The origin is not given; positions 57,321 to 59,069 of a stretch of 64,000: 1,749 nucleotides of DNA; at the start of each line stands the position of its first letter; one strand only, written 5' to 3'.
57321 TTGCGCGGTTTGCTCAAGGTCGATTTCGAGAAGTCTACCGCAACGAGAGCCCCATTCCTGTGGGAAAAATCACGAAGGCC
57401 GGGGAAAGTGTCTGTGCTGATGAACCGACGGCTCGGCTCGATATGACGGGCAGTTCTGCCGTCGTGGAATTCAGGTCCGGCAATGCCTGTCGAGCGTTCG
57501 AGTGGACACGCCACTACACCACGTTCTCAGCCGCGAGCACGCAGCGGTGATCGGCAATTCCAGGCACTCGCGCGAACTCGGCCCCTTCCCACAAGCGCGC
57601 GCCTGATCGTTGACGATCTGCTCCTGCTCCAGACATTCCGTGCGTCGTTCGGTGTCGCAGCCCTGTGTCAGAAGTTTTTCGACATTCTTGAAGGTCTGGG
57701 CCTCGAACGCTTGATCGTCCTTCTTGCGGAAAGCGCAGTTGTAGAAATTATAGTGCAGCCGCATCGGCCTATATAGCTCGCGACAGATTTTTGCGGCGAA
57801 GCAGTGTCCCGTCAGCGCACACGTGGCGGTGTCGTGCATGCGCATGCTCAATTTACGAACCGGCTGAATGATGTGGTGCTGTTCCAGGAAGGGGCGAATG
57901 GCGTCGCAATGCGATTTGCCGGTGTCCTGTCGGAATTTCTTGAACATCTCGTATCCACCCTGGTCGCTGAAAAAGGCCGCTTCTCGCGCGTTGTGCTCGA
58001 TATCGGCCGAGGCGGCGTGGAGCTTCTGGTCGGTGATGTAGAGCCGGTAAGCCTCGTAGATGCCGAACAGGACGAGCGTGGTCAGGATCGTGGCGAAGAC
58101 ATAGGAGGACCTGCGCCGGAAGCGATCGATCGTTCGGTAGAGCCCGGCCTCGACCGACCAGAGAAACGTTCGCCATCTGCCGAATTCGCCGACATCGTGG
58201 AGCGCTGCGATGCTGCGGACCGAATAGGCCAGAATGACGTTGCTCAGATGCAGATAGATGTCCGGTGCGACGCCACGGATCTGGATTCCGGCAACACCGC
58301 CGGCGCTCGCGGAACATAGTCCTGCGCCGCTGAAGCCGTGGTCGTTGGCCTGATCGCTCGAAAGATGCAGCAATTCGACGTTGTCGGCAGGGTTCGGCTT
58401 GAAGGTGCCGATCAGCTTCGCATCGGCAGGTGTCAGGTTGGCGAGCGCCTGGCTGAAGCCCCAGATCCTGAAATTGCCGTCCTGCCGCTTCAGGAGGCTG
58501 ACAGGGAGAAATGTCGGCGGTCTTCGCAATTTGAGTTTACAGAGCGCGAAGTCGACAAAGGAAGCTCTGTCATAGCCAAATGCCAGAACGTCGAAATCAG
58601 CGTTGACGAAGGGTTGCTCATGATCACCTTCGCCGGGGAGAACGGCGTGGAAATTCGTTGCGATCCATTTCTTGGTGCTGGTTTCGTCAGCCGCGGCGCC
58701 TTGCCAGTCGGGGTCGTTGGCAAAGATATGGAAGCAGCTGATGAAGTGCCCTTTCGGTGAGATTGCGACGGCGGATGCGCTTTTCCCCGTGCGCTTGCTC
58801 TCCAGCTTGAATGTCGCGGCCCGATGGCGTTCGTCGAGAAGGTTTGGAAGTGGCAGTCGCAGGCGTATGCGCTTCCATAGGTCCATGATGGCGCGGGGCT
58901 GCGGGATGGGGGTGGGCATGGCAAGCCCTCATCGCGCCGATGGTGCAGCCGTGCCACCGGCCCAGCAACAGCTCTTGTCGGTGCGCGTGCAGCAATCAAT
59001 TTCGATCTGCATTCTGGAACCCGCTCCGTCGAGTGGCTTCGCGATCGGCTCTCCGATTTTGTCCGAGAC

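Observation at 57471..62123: Three-gene module: cytosolic lipase_3-subtilase fusion, small secreted Cys-rich protein, and trypsin-like protease-TM-Cys-rich protein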

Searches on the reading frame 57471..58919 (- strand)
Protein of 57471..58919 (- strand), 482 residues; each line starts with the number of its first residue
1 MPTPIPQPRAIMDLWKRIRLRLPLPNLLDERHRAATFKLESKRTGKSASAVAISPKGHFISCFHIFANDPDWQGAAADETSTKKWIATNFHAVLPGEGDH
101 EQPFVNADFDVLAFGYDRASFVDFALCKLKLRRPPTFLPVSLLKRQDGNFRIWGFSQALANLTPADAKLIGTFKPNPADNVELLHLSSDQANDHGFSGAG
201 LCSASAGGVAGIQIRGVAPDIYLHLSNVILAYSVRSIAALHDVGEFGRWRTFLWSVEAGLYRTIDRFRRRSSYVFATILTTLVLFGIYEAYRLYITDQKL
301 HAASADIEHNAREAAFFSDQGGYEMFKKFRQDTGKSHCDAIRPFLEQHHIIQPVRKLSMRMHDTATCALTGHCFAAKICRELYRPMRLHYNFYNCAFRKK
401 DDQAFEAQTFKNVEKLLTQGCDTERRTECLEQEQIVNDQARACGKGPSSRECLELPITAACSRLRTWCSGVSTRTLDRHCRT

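Call 3: search_protein_families(library=pfam, proteins=[window:57471-58919:-], max_evalue=0.01)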
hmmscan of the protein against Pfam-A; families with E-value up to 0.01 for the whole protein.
window:57471-58919:- (482 aa): 1 family
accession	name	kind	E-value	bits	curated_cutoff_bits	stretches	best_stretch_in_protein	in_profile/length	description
PF13365.12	Trypsin_2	-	5.6e-05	24.3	27.6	1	49-212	2-144/144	Trypsin-like peptidase domain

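Call 4: search_protein_families(library=padloc, proteins=[window:57471-58919:-], max_evalue=0.01)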
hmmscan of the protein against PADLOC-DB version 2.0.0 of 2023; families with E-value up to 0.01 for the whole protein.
window:57471-58919:- (482 aa): 0 families

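Call 5: search_protein_families(library=ncbifam, proteins=[window:57471-58919:-], max_evalue=0.01)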
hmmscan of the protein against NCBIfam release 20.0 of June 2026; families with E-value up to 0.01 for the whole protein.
window:57471-58919:- (482 aa): 0 families

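Call 7: find_homologous_proteins(query=window:57471-58919:-, max_evalue=0.001)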
Query window:57471-58919:-: 8000 candidates shared short words with the query, none scored E <= 0.001.

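Call 24: search_solved_structures(query=window:57471-58919:-, max_evalue=10, show_alignments=2)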
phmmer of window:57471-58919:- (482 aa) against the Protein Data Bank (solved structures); distinct sequences matched with E-value up to 10: 0.

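Call 28: search_protein_representatives(protein=window:57471-58919:-)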
Query: 482 residues. Proteins with E-value up to 0.001 (for the whole library): 30; up to 1e-10: 6; up to 1e-30: 2. The best 30 are listed.
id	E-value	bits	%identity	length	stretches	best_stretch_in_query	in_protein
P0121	6.3e-103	361.5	41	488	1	12-482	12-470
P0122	4.1e-78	279.7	100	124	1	359-482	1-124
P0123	6.8e-16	74.5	25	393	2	112-430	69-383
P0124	5.3e-15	71.5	26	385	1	109-431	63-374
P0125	4.0e-14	68.7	28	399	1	109-430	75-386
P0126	1.8e-13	66.5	27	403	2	120-431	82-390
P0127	3.6e-10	55.6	23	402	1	115-431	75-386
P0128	1.3e-07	47.2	25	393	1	112-407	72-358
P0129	5.0e-07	45.2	34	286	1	97-236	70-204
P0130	8.3e-07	44.5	36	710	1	113-216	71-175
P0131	1.2e-06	43.9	38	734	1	110-219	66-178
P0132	5.6e-06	41.8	30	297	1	108-221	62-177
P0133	1.1e-05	40.9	26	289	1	45-233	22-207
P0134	1.1e-05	40.8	30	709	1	113-220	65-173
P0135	1.4e-05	40.5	34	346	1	112-215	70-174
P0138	2.9e-05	39.4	25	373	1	115-433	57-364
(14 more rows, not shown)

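Call 30: find_encoding_contigs(protein=P0123, flank=8000, max_places=2)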
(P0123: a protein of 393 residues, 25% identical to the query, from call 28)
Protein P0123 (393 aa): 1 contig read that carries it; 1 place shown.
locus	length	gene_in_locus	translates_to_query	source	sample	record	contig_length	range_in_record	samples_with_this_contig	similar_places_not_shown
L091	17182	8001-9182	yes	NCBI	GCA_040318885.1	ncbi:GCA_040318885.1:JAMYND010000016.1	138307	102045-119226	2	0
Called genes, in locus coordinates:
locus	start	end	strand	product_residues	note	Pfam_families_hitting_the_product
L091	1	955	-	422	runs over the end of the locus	PF03428:RP-C, PF11800:RP-C_C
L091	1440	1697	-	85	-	-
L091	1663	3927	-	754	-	PF02195:ParB_N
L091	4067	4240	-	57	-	PF27437:Y4oE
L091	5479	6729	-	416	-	PF00082:Peptidase_S8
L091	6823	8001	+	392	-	PF13433:Peripla_BP_5, PF13458:Peripla_BP_6, PF01094:ANF_receptor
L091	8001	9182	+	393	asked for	PF13365:Trypsin_2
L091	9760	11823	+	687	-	-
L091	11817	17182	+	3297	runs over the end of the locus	-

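Call 35: find_encoding_contigs(protein=P0126, flank=8000, max_places=2)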
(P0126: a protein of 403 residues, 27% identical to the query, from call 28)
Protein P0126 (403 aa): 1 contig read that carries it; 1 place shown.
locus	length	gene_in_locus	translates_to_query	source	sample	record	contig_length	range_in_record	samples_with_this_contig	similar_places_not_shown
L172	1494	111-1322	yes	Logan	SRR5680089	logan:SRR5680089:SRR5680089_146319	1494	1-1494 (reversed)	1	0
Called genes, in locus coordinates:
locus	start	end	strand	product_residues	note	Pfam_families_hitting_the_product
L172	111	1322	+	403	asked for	PF13365:Trypsin_2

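Call 36: find_encoding_contigs(protein=P0125, flank=8000, max_places=2)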
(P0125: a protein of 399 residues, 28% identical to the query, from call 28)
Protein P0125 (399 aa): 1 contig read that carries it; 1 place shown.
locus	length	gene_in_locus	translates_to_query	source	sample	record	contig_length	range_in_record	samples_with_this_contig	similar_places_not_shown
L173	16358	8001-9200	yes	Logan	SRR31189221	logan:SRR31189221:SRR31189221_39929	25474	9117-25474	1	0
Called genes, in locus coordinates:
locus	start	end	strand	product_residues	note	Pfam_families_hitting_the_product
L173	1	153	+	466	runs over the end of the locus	-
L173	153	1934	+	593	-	-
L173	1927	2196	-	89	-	-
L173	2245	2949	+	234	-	-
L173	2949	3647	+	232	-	-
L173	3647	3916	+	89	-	-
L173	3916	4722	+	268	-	-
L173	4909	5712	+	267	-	PF20613:HipA_2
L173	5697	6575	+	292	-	PF11236:DUF3037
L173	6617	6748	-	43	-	-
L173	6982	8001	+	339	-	PF13407:Peripla_BP_4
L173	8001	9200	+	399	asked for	PF13365:Trypsin_2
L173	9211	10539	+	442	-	PF00082:Peptidase_S8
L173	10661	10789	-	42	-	-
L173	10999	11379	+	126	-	-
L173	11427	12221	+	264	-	-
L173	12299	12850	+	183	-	-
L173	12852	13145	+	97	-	-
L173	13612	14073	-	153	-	-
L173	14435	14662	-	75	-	-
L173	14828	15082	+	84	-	PF04226:Transgly_assoc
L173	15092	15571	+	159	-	PF20159:YidB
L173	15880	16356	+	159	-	?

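Call 40: search_dna_similar(query=P0123, collection=plasmids, mode=protein, max_evalue=0.001, max_rows=30)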
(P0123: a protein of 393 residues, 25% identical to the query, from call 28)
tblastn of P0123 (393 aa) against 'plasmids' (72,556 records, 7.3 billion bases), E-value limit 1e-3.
No match.

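Call 41: find_homologous_proteins(query=A3, max_evalue=0.001)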
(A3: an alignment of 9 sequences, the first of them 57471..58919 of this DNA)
Query A3 (9 sequences) (482 aa, profile of the alignment): 1 proteins with E <= 0.001 among 8000 candidates.
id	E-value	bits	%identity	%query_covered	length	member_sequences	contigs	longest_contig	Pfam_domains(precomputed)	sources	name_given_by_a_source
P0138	1.4e-130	454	24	80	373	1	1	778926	PF13365.13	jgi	-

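Call 42: find_encoding_contigs(protein=P0138, flank=8000, max_places=1)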
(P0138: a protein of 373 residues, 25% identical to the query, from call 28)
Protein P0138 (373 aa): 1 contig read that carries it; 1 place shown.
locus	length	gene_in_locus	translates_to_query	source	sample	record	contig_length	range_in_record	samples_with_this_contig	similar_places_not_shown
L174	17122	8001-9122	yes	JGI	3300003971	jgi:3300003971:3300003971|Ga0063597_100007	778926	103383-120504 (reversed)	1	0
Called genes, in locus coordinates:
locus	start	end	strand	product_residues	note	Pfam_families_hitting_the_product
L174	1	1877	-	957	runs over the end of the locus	-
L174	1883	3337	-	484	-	-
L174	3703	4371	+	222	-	-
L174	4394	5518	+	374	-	PF02668:TauD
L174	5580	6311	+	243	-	-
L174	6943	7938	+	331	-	-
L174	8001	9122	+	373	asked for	PF13365:Trypsin_2 (weak)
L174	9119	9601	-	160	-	-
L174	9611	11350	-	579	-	PF01447:Peptidase_M4, PF02868:Peptidase_M4_C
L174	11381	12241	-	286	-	PF01471:PG_binding_1, PF01400:Astacin (faint), PF00413:Peptidase_M10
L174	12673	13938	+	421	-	-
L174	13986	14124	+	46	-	-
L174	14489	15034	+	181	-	PF03592:Terminase_2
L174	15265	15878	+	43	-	-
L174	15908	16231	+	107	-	-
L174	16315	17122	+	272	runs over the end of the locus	PF13676:TIR_2 (weak)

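Call 43: find_encoding_contigs(protein=P0127, flank=8000, max_places=1)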
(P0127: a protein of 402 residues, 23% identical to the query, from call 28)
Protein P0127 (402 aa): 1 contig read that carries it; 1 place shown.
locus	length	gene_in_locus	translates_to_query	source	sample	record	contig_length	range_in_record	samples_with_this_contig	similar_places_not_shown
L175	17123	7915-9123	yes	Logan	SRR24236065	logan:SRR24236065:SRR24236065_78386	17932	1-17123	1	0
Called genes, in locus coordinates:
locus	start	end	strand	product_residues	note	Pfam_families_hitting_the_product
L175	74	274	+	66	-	-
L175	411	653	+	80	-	-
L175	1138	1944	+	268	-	-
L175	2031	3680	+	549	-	PF00413:Peptidase_M10 (faint), PF01400:Astacin (faint)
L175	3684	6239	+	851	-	PF00656:Peptidase_C14 (weak)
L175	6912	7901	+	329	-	PF13407:Peripla_BP_4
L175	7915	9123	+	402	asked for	PF13365:Trypsin_2 (weak)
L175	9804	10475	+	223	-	-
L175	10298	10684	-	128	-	-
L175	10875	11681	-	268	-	PF02517:Rce1-like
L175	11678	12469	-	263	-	PF02311:AraC_binding, PF00165:HTH_AraC (weak), PF12833:HTH_18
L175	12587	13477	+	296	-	PF00892:EamA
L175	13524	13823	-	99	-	PF06568:YjiS-like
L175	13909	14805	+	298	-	PF00126:HTH_1, PF03466:LysR_substrate (weak)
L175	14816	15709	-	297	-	PF07859:Abhydrolase_3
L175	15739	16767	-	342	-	PF00248:Aldo_ket_red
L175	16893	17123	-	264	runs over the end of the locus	PF04397:LytTR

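Call 45: search_protein_families(library=padloc, proteins=[L175:1138-1944:+, L173:9211-10539:+, L091:5479-6729:-, L175:3684-6239:+], max_evalue=0.01)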
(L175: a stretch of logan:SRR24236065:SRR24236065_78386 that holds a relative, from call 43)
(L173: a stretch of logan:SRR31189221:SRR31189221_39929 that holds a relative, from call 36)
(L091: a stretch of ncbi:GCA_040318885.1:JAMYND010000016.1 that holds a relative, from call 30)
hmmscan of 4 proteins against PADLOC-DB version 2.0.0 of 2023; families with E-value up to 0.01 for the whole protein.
L175:1138-1944:+ (268 aa): 0 families

L173:9211-10539:+ (442 aa): 2 families
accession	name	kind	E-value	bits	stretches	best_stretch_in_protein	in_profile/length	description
PDLC03014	subtilase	-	4.5e-21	73.8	1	119-397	164-360/391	-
PDLC02198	IetS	-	3.8e-07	26.5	1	140-264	253-375/795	-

L091:5479-6729:- (416 aa): 4 families
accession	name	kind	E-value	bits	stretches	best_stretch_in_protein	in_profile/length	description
PDLC03014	subtilase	-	5.2e-17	60.4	1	114-398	169-379/391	-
PDLC02197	IetS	-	4.8e-05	19.8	0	341-394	478-535/749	-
PDLC02198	IetS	-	9.7e-05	18.5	1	121-181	254-312/795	-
PDLC02201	IetS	-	0.0064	12.8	0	123-187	257-317/781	-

L175:3684-6239:+ (851 aa): 1 family
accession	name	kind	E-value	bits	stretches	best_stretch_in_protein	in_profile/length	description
PDLC02987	caspase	-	1.9e-13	48.4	1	5-173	3-130/453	-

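Call 46: search_protein_families(library=pfam, proteins=[L175:1138-1944:+, L174:6943-7938:+, L173:9211-10539:+, L091:5479-6729:-], max_evalue=0.01)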
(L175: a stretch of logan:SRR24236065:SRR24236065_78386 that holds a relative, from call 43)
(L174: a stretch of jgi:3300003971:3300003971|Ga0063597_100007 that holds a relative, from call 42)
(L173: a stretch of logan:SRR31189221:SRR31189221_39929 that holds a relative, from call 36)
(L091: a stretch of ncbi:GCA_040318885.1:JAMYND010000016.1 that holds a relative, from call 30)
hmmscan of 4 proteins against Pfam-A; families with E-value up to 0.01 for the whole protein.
L175:1138-1944:+ (268 aa): 1 family
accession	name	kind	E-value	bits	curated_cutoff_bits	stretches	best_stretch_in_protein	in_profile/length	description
PF18142.6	SLATT_fungal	-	0.0031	18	26.5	1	128-203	36-109/121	SMODS and SLOG-associating 2TM effector domain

L174:6943-7938:+ (331 aa): 1 family
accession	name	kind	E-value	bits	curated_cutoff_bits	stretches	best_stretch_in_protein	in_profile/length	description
PF13407.12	Peripla_BP_4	-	2.3e-05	24.5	35.1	1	43-173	1-135/258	Periplasmic binding protein domain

L173:9211-10539:+ (442 aa): 1 family
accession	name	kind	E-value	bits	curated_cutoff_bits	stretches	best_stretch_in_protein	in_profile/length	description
PF00082.27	Peptidase_S8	-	4.6e-43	148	21.8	1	138-416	1-273/288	Subtilase family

L091:5479-6729:- (416 aa): 1 family
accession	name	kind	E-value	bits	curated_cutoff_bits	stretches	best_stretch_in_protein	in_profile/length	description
PF00082.27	Peptidase_S8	-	1.4e-38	133.3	21.8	1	118-397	1-276/288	Subtilase family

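Call 56: predict_structure(alignment_id=A3)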
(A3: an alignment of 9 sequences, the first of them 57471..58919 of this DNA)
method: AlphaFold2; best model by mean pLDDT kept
length: 482 residues; sequences in the alignment: 9
mean_pLDDT: 73.1   pTM: 0.53
mean pLDDT of the five models: 73.1, 66.7, 62.2, 61.5, 58.6
residues with pLDDT >= 90: 40; 70-90: 270; 50-70: 135; < 50: 37
segments of 3 or more residues with pLDDT < 50: 1-3, 219-224, 318-320, 434-438, 445-458, 467-469
pLDDT, mean of each block of 10 residues (from residue 1): 58 71 67 84 83 86 80 72 91 72 81 84 87 74 70 71 82 73 80 60 62 58 60 75 71 77 77 81 89 89 60 52 77 84 85 83 91 90 84 74 59 87 79 51 42 42 53 59 43
secondary structure, 60 per line:
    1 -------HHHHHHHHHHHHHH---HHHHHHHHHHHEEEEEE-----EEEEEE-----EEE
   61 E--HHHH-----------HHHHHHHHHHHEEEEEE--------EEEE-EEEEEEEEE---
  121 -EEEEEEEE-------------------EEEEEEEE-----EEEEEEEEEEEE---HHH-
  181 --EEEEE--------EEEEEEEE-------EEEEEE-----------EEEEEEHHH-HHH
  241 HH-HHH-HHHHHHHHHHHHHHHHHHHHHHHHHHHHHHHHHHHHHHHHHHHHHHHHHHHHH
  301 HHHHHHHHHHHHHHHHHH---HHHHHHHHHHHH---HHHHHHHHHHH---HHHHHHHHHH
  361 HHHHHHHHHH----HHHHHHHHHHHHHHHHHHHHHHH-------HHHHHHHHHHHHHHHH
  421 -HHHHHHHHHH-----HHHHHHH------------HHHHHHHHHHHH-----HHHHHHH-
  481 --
elements in order: H8-21 H25-35 E36-41 E47-52 E58-61 H64-67 H79-89 E90-95 E104-107 E109-117 E122-129 E149-156 E162-173 E183-187 E196-203 E211-216 E228-233 H238-242 H248-318 H322-333 H337-347 H351-370 H375-397 H405-420 H422-431 H437-443 H456-467 H473-479

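Call 60: fold_search(model_id=the predicted structure, library=pdb)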
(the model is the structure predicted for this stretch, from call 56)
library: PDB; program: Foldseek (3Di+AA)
matches with E <= 10: 620; with E <= 0.001: 280
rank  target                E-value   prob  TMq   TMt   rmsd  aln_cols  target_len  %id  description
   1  4ic6_B                2.8e-07  1.00  0.30  0.41   9.1       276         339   10  Crystal structure of Deg8 (released 2013-05-01)
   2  3lt3_A                3.1e-07  1.00  0.29  0.61   5.9       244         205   16  Crystal structure of Rv3671c from M. tuberculosis H37Rv, Ser343Ala mutant, inactive form (released 2010-11-03)
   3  3k6z_B                3.8e-07  1.00  0.29  0.64   5.3       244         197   15  Crystal structure of Rv3671c protease, inactive form (released 2010-10-13)
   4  4ic6_A                4.4e-07  1.00  0.29  0.39   8.9       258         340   13  Crystal structure of Deg8 (released 2013-05-01)
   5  8f0a_A                7.1e-07  1.00  0.33  0.50   4.7       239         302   15  Client-bound structure of a DegP trimer within a 12mer cage (released 2022-11-23)
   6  3qo6_C                7.1e-07  1.00  0.29  0.40   8.3       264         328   15  Crystal structure analysis of the plant protease Deg1 (released 2011-05-04)
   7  4rqz_B                7.9e-07  1.00  0.31  0.51   4.6       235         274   15  re-refinement of 1soz, Crystal Structure of DegS protease in complex with an activating peptide (released 2015-03-11)
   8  4ic6_C                7.9e-07  1.00  0.30  0.41   7.9       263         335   12  Crystal structure of Deg8 (released 2013-05-01)
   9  3lh1                  8.3e-07  1.00  0.31  0.69   4.7       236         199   16  Q191A mutant of the DegS-deltaPDZ (released 2010-08-25)
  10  8k2y_A                1.2e-06  1.00  0.29  0.47   5.3       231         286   17  Crystal structure of MucD (released 2023-11-29)
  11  2r3y_A                1.3e-06  1.00  0.30  0.49   4.9       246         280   16  Crystal structure of the DegS protease in complex with the YWF activating peptide (released 2007-11-27)
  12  2qf0_H                1.6e-06  1.00  0.31  0.69   4.8       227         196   17  Structure of the delta PDZ truncation of the DegS protease (released 2007-12-11)
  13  2qf0_F                1.6e-06  1.00  0.30  0.63   4.7       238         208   15  Structure of the delta PDZ truncation of the DegS protease (released 2007-12-11)
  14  3gdv_B                1.7e-06  1.00  0.32  0.51   4.5       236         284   16  Crystal structure of DegS H198P/D320A mutant modified by DFP and in complex with YQF peptide (released 2009-03-31)
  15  6jjk_F                1.8e-06  1.00  0.31  0.39   5.0       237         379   16  Crystal structure of the DegP dodecamer with a modulator (released 2020-09-02)
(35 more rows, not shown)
